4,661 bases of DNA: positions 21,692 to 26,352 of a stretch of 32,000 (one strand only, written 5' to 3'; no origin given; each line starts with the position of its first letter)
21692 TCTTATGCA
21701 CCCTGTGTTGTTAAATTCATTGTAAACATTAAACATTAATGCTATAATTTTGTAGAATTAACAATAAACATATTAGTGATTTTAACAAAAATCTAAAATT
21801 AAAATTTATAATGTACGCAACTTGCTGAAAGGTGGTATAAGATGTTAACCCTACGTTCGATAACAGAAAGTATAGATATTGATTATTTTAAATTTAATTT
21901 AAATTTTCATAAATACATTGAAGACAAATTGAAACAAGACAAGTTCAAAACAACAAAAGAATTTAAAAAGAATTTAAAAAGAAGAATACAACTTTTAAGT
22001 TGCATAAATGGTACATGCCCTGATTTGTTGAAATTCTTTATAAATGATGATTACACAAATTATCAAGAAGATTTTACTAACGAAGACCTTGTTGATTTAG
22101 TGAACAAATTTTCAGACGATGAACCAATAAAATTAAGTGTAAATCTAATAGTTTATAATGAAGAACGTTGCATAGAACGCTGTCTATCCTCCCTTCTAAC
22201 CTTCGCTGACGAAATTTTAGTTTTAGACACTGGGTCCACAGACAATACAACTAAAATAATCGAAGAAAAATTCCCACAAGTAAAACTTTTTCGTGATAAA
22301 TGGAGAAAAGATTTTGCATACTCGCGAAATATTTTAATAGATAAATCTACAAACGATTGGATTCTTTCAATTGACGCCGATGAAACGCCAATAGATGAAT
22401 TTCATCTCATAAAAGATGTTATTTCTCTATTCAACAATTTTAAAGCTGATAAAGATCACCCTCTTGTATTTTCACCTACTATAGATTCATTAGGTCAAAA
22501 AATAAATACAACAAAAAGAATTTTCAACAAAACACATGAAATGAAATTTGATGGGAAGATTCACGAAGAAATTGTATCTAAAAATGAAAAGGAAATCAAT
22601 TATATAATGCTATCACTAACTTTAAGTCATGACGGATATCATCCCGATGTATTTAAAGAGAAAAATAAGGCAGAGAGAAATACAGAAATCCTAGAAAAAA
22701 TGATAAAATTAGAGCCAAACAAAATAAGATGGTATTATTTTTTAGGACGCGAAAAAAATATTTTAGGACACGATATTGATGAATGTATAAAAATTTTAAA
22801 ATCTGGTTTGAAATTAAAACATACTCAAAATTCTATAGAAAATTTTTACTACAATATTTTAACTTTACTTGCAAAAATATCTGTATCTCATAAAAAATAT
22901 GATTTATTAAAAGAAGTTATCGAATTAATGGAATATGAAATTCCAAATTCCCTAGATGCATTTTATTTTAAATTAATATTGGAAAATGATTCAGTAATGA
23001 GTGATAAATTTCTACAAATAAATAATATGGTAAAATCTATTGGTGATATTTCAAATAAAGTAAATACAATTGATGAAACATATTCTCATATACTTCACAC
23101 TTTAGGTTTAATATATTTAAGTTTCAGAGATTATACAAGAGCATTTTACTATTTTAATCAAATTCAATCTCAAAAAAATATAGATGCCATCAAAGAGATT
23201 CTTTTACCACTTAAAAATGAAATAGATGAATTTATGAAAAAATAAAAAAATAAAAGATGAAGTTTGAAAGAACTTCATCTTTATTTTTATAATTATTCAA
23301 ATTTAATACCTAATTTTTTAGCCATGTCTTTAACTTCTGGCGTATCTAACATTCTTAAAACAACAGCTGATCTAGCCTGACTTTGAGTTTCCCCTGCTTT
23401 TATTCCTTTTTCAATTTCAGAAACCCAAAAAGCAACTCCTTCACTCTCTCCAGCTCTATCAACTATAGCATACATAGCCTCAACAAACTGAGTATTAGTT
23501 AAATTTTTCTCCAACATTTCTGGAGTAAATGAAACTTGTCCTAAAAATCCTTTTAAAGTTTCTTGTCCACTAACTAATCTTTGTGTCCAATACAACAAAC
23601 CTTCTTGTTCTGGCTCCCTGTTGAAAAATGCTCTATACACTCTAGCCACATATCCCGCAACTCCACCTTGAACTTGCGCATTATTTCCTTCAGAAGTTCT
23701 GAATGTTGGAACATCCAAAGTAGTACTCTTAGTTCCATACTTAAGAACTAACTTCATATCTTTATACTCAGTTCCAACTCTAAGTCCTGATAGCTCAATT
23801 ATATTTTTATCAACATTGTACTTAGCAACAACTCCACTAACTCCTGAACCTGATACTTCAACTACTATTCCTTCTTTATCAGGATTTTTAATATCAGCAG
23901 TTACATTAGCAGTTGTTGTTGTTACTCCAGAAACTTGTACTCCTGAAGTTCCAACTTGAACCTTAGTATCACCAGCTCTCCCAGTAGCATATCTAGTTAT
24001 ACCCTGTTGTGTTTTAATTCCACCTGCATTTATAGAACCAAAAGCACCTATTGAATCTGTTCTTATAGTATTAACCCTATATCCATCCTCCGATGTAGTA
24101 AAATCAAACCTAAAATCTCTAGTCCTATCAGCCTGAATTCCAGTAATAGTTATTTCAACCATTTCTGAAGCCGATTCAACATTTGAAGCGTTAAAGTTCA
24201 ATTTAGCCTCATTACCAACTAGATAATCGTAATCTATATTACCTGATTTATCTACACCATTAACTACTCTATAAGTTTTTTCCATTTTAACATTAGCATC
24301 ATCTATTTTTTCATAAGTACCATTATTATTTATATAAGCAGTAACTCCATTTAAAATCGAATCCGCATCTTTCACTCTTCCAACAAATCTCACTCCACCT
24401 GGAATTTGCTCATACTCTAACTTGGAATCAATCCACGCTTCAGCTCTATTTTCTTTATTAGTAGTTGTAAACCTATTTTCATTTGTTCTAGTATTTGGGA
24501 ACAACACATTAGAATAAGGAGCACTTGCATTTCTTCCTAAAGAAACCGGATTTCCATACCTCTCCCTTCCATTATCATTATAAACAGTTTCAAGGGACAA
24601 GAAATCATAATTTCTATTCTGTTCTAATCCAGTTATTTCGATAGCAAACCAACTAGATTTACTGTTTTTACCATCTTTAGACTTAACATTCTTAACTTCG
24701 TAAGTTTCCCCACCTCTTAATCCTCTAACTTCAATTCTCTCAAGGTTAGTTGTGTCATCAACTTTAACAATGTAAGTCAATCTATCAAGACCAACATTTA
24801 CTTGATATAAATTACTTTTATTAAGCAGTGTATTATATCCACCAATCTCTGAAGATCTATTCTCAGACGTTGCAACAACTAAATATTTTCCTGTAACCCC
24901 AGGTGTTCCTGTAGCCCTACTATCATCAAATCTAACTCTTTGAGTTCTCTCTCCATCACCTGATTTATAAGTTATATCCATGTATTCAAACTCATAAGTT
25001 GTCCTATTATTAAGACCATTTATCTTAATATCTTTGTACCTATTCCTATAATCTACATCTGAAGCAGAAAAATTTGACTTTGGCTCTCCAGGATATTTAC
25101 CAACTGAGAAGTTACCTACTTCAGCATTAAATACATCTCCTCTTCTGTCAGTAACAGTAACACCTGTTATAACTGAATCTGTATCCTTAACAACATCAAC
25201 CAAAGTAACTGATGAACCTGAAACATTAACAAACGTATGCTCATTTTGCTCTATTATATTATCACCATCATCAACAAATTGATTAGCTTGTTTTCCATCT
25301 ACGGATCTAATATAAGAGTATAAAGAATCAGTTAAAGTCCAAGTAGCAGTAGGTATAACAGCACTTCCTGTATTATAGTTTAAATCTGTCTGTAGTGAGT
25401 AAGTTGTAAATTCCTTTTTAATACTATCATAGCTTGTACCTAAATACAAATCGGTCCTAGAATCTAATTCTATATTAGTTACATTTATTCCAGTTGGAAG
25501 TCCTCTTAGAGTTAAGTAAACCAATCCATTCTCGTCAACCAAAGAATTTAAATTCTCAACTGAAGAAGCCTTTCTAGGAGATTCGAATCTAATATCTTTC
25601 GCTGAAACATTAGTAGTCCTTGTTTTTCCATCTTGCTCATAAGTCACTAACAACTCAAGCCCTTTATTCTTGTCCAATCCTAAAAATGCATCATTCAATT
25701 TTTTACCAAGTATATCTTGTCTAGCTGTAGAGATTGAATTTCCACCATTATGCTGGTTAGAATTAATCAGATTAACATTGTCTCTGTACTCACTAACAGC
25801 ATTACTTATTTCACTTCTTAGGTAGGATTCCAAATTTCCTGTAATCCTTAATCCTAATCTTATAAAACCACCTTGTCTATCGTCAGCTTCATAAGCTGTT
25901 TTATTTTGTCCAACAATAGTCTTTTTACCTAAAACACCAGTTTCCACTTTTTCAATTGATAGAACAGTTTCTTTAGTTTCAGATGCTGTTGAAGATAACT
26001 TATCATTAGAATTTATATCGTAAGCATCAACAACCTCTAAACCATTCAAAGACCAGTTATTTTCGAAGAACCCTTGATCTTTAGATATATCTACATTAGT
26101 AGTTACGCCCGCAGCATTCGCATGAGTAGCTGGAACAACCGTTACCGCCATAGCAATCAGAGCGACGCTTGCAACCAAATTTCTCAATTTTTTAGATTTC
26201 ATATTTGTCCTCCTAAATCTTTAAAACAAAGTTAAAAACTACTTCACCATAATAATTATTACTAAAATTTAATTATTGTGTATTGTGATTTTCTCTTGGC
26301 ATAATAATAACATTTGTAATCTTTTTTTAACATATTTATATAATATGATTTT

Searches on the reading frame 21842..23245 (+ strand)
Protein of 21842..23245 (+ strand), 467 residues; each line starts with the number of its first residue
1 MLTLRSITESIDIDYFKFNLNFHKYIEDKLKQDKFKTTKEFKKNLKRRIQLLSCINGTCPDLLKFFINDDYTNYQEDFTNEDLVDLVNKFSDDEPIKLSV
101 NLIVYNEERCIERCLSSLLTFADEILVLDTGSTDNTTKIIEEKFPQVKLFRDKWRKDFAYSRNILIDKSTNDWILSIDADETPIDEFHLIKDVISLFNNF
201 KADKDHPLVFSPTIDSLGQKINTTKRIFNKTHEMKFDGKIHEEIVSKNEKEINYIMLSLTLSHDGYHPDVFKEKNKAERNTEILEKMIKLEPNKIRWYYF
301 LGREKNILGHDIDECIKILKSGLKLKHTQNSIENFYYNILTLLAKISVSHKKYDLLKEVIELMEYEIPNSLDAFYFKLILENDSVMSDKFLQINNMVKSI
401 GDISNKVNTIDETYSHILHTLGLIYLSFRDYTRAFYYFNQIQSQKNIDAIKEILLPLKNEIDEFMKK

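Call 4: search_protein_families(library=pfam, proteins=[window:21842-23245:+], max_evalue=0.01)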
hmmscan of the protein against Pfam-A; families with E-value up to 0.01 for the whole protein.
window:21842-23245:+ (467 aa): 2 families
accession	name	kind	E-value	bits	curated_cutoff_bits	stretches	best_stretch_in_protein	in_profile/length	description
PF00535.33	Glycos_transf_2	-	5.3e-19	69.2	23.3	1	99-186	1-94/168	Glycosyl transferase family 2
PF13704.12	Glyco_tranf_2_4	-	2.3e-07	31.6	27.5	1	106-181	2-82/98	Glycosyl transferase family 2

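Call 5: search_protein_families(library=ncbifam, proteins=[window:21842-23245:+], max_evalue=0.01)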
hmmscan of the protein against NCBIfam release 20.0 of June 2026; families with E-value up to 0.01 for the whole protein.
window:21842-23245:+ (467 aa): 9 families
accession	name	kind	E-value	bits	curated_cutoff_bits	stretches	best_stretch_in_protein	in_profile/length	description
TIGR04195.1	S_glycosyl_SunS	equivalog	4.7e-61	206.9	350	1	73-461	34-417/421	SunS family peptide S-glycosyltransferase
NF007482.0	PRK10073.1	equivalog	6e-07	28.8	423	1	96-182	6-97/334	glycosyltransferase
NF038302.1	EPS_HpsE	equivalog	3e-05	23.2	300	1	97-185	2-101/307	hormogonium polysaccharide biosynthesis glycosyltransferase HpsE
TIGR04283.1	glyco_like_mftF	equivalog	5.3e-05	22.9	182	1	98-188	1-90/221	TIGR04283 family arsenosugar biosynthesis glycosyltransferase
TIGR03937.1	PgaC_IcaA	equivalog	0.0003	19.8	422.3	1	91-181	40-136/407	poly-beta-1,6-N-acetyl-D-glucosamine synthase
NF045692.1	OglycostaseCruG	equivalog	0.00045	19.3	600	1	97-185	42-142/386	2'-O-glycosyltransferase CruG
NF010496.0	PRK13915.1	equivalog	0.0029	16.7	262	1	74-141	15-82/307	glucosyl-3-phosphoglycerate synthase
NF009976.0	PRK13441.1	equivalog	0.0036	17.1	153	1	398-466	12-75/182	F0F1 ATP synthase subunit delta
NF047683.1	TeichurnBiosyTuaG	equivalog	0.0065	16.1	400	0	98-184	8-100/252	teichuronic acid biosynthesis protein TuaG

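Call 27: search_solved_structures(query=window:21842-23245:+, max_evalue=0.01)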
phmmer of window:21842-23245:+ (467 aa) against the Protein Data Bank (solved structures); distinct sequences matched with E-value up to 0.01: 10.
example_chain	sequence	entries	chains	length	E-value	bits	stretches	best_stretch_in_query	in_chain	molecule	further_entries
7msk_A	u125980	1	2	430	2.8e-49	171.6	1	72-445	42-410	Glyco_trans_2-like domain-containing protein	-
7msn_A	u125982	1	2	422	4.8e-44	154.4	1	72-455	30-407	SPbeta prophage-derived glycosyltransferase SunS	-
7msp_A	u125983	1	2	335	3.6e-43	151.5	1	72-378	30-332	SPbeta prophage-derived glycosyltransferase SunS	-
22ao_A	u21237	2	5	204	6e-25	91.5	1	98-293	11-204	GmaR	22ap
7x9r_A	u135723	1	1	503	2e-08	37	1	238-448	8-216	Glycosyl transferase family 2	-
6p61_A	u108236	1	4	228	2.1e-06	30.3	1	98-202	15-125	Glycosyltransferase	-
2z87_A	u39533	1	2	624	6.7e-05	25.4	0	99-181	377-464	Chondroitin synthase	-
2z86_A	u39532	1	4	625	6.7e-05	25.4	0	99-181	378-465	Chondroitin synthase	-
5hea_A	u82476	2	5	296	8.7e-05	25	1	98-190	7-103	Putative glycosyltransferase (GalT1)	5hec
3bcv_A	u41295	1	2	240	0.00032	23.1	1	97-186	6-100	Putative glycosyltransferase protein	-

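Call 59: find_homologous_proteins(query=window:21842-23245:+, max_evalue=1e-10)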
Query window:21842-23245:+ (467 aa): 288 proteins with E <= 1e-10 among 6809 candidates; the best 120 are listed.
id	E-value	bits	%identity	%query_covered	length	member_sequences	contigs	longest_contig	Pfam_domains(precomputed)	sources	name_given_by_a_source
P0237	0.0e+0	1027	100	100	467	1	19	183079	PF00535.33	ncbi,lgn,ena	-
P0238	0.0e+0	1027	100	100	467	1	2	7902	PF00535.33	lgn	-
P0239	2.3e-295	998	97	100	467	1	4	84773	PF00535.33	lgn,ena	-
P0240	2.0e-294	995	97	100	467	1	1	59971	PF00535.33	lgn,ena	-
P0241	2.9e-279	945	91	100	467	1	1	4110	PF00535.33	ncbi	-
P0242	2.1e-268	909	87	100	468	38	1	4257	PF00535.33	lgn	-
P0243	2.6e-266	902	88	100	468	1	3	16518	PF00535.33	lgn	-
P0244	7.8e-264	894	86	100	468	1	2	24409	PF00535.33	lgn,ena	-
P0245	2.5e-262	889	85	100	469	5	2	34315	PF00535.33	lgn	-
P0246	1.1e-261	887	85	100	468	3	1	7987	PF00535.33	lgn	-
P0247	2.2e-260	882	85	100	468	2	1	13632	PF00535.33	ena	-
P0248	3.8e-260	882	85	100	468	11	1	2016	PF00535.33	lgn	-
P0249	5.4e-256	868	83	100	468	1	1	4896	PF00535.33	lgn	-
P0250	2.1e-255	866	84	100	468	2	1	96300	PF00535.33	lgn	-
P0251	6.6e-253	858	83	100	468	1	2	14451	PF00535.33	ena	-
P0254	2.3e-80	289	36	96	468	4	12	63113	PF00535.33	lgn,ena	-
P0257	3.0e-76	275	35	98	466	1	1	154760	PF00535.33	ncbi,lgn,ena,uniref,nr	ncbi:glycosyltransferase [Paenibacillus alvei]|uniref:glycosyltransferase n=1 Tax=Paenibacillus alve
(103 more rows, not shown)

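Call 60: find_encoding_contigs(protein=P0237, flank=10000, max_places=3)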
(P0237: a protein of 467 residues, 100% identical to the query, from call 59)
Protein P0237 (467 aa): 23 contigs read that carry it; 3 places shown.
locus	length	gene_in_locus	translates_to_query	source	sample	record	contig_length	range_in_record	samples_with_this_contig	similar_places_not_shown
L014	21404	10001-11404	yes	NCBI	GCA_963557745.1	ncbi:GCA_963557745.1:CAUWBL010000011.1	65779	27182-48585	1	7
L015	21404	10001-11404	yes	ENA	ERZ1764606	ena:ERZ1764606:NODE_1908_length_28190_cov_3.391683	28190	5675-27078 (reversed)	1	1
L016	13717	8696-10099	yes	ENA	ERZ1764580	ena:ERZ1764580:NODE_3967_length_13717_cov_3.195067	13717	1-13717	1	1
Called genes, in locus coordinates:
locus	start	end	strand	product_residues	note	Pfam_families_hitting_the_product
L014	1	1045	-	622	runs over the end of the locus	PF05711:TylF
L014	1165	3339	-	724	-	PF13946:DUF4214 (weak)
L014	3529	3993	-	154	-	-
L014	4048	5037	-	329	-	PF01073:3Beta_HSD, PF01370:Epimerase, PF02719:Polysacc_synt_2, PF04321:RmlD_sub_bind (weak), PF07993:NAD_binding_4, PF16363:GDP_Man_Dehyd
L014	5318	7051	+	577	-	PF01979:Amidohydro_1, PF07969:Amidohydro_3 (faint), PF13382:Adenine_deam_C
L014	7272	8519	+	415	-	PF02133:Transp_cyt_pur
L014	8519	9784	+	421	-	PF07969:Amidohydro_3, PF01979:Amidohydro_1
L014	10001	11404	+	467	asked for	PF00535:Glycos_transf_2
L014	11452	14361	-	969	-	PF13946:DUF4214 (faint)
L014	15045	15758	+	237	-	PF01252:Peptidase_A8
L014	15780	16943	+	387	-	PF00999:Na_H_Exchanger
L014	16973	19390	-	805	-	-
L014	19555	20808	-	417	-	PF00768:Peptidase_S11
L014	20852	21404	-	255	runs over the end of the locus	PF01522:Polysacc_deac_1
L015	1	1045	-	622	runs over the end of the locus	PF05711:TylF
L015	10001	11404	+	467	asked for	PF00535:Glycos_transf_2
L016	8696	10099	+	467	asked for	PF00535:Glycos_transf_2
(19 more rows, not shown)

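Call 61: find_encoding_contigs(protein=P0254, flank=8000, max_places=1)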
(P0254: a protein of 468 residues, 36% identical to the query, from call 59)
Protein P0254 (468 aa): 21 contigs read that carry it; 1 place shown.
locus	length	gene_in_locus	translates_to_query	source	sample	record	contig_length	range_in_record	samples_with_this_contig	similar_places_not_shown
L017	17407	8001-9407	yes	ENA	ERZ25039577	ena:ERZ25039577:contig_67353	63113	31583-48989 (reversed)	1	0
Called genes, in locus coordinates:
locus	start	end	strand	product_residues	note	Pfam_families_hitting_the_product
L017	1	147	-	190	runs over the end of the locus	PF00072:Response_reg, PF03861:ANTAR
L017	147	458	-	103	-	PF13581:HATPase_c_2, PF02518:HATPase_c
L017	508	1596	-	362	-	PF12282:GAF_PdtaS, PF08448:PAS_4 (faint), PF07536:HWE_HK, PF07568:HisKA_2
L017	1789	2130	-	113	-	PF04346:EutH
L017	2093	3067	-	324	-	PF04346:EutH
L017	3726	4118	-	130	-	PF10067:DUF2306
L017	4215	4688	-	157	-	PF00692:dUTPase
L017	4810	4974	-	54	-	-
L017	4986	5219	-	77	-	PF24704:DUF7667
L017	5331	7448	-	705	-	PF03412:Peptidase_C39, PF00664:ABC_membrane, PF00005:ABC_tran, PF02463:SMC_N (faint)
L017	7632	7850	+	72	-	-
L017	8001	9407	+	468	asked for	PF00535:Glycos_transf_2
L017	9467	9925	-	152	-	-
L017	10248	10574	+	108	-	-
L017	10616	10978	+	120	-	PF15919:HicB_lk_antitox (weak)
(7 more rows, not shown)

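Call 62: find_encoding_contigs(protein=P0257, flank=8000, max_places=1)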
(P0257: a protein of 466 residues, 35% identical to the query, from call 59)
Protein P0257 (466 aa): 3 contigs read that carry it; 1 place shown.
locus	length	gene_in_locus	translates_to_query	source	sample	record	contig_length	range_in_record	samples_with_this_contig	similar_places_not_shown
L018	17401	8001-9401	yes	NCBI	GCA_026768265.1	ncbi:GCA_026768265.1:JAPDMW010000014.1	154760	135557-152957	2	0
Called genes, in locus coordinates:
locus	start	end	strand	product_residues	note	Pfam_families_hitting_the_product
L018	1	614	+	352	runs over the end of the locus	PF01380:SIS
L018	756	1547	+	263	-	PF08220:HTH_DeoR, PF08279:HTH_11, PF00455:DeoRC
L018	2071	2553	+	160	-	PF00358:PTS_EIIA_1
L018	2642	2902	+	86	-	PF00381:PTS-HPr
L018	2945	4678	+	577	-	PF05524:PEP-utilisers_N, PF00391:PEP-utilizers, PF02896:PEP-utilizers_C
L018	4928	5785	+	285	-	PF03123:CAT_RBD, PF00874:PRD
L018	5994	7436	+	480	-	PF02378:PTS_EIIC, PF00367:PTS_EIIB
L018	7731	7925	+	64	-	-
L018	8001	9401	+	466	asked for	PF00535:Glycos_transf_2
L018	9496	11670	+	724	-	PF03412:Peptidase_C39, PF00664:ABC_membrane, PF00005:ABC_tran, PF02463:SMC_N (faint), PF13401:AAA_22 (faint)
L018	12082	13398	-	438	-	PF00202:Aminotran_3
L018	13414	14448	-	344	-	PF03816:LytR_cpsA_psr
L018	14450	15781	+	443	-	PF00005:ABC_tran, PF13304:AAA_21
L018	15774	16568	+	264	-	PF06182:ABC2_membrane_6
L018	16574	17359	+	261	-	PF06182:ABC2_membrane_6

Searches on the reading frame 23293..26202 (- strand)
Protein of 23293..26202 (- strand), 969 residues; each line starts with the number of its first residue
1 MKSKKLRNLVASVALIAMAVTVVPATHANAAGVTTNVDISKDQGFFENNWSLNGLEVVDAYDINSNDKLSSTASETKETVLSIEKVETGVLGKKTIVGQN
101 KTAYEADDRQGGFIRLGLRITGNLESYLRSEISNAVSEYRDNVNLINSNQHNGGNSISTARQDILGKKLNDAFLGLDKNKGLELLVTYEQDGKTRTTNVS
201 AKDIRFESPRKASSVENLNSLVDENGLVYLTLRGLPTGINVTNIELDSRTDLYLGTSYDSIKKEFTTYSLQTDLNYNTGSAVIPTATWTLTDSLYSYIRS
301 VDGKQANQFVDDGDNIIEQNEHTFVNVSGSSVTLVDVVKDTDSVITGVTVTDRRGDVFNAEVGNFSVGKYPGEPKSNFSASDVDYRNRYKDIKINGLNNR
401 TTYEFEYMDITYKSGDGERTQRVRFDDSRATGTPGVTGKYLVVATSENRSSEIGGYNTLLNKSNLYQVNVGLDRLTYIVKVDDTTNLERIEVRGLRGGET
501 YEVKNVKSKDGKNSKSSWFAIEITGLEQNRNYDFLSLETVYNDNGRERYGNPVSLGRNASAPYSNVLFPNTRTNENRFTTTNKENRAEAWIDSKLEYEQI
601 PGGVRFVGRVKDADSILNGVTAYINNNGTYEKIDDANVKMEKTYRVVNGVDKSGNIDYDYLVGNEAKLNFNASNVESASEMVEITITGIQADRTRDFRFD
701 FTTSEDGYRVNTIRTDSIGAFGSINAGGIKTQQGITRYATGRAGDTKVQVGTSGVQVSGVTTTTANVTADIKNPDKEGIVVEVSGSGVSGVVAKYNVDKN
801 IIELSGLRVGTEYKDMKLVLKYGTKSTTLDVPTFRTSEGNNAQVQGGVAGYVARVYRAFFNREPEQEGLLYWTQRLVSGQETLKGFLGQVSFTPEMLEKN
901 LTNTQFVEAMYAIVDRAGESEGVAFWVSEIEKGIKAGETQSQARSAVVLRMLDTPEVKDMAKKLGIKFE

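Call 4: search_protein_families(library=pfam, proteins=[window:23293-26202:-], max_evalue=0.01)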
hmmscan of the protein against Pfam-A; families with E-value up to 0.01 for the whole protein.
window:23293-26202:- (969 aa): 1 family
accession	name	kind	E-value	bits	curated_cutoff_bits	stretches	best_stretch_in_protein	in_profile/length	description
PF13946.11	DUF4214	-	7.4e-13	48.8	23.2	2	897-958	14-69/72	Domain of unknown function (DUF4214)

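Call 5: search_protein_families(library=ncbifam, proteins=[window:23293-26202:-], max_evalue=0.01)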
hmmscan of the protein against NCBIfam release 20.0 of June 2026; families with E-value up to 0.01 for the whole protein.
window:23293-26202:- (969 aa): 0 families
